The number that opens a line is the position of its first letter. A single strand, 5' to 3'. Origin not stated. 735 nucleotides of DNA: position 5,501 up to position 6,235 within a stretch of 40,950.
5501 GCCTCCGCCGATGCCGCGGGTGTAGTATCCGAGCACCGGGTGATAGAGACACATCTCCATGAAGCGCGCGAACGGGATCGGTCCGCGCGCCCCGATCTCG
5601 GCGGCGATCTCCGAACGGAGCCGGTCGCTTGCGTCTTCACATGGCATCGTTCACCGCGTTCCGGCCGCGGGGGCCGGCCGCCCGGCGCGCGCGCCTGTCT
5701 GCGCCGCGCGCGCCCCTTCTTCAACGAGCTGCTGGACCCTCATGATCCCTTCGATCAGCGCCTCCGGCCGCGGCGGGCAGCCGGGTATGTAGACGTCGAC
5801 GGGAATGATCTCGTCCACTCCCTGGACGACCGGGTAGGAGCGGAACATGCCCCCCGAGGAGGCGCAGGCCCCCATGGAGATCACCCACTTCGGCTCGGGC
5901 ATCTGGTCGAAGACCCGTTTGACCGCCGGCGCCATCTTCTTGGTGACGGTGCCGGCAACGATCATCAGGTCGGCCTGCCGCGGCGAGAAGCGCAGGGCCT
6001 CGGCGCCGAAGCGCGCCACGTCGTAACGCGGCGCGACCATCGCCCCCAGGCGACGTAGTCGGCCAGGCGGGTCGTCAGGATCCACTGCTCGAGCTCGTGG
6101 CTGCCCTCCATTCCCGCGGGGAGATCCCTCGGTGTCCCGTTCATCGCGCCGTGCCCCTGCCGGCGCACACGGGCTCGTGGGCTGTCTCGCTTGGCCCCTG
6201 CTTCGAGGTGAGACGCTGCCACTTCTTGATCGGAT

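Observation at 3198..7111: Orphan nuoI-nuoB pair wired to IscU-like, NDUFAF7/MidA-like and Mrp/NUBPL-like genes: candidate complex-I Fe-S (N2/N6) maturation cassette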

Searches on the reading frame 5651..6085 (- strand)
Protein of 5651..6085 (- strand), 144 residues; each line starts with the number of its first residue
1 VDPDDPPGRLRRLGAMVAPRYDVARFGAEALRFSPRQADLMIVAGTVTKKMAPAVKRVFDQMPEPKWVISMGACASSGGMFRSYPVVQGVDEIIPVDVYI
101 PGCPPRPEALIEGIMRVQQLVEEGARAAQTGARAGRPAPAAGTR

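Call 5: search_protein_families(library=pfam, proteins=[window:5651-6085:-], max_evalue=0.01)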
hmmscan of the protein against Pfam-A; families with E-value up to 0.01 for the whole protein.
window:5651-6085:- (144 aa): 1 family
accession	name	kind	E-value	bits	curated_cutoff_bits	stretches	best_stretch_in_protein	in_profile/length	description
PF01058.29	Oxidored_q6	-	8e-29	100.4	27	1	20-116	15-127/128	NADH ubiquinone oxidoreductase, 20 Kd subunit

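Call 8: search_protein_families(library=ncbifam, proteins=[window:5651-6085:-], max_evalue=0.001)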
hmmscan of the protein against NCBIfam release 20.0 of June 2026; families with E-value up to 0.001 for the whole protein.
window:5651-6085:- (144 aa): 15 families
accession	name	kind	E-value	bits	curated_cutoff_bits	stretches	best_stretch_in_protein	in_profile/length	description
NF011390.0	PRK14815.1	equivalog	1.6e-58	197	281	1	15-126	51-162/183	NADH dehydrogenase subunit B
NF005012.1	PRK06411.1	subfamily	5e-56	188.8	116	1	15-126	52-163/166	NADH-quinone oxidoreductase subunit NuoB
TIGR01957.1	nuoB_fam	subfamily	2.5e-54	183.2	142.7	1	16-122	36-143/145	NADH-quinone oxidoreductase subunit B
NF009808.0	PRK13292.1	equivalog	3.2e-54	184.1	1156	1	17-129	45-157/791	NADH-quinone oxidoreductase subunit B/C/D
NF011395.0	PRK14820.1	equivalog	3.8e-54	183.2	263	1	15-124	51-160/180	NADH-quinone oxidoreductase subunit B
NF011394.0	PRK14819.1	equivalog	1.2e-53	182.3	312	1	15-122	49-157/264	NADH-quinone oxidoreductase subunit B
NF011392.0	PRK14817.1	equivalog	1e-47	162.2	271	1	15-123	54-162/182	NADH-quinone oxidoreductase subunit B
NF011393.0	PRK14818.1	equivalog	1.4e-47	161.5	255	1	17-129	51-163/173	NADH dehydrogenase subunit B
NF011389.0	PRK14814.1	equivalog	2.7e-47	161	285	1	19-123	55-159/186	NADH dehydrogenase subunit B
NF011391.0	PRK14816.1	equivalog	5.6e-47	159.9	283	1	15-121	70-177/196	NADH-quinone oxidoreductase subunit B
NF011388.0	PRK14813.1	equivalog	1.1e-42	146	294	1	15-123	46-155/189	NADH dehydrogenase subunit B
TIGR03294.1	FrhG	equivalog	2.7e-08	33.8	245.5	1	37-115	50-138/228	coenzyme F420 hydrogenase subunit gamma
NF045875.1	F420_non_VhuG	exception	1.5e-05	24.4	450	1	86-116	132-162/286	F420-non-reducing hydrogenase subunit VhuG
NF040831.1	sulfhyd_ShyD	equivalog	0.00023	20.9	460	0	21-80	32-89/240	NAD(P)-dependent hydrogenase/sulfhydrogenase 2 subunit delta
TIGR00391.1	hydA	subfamily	0.00093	18.4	179.5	1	67-115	152-205/365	hydrogenase small subunit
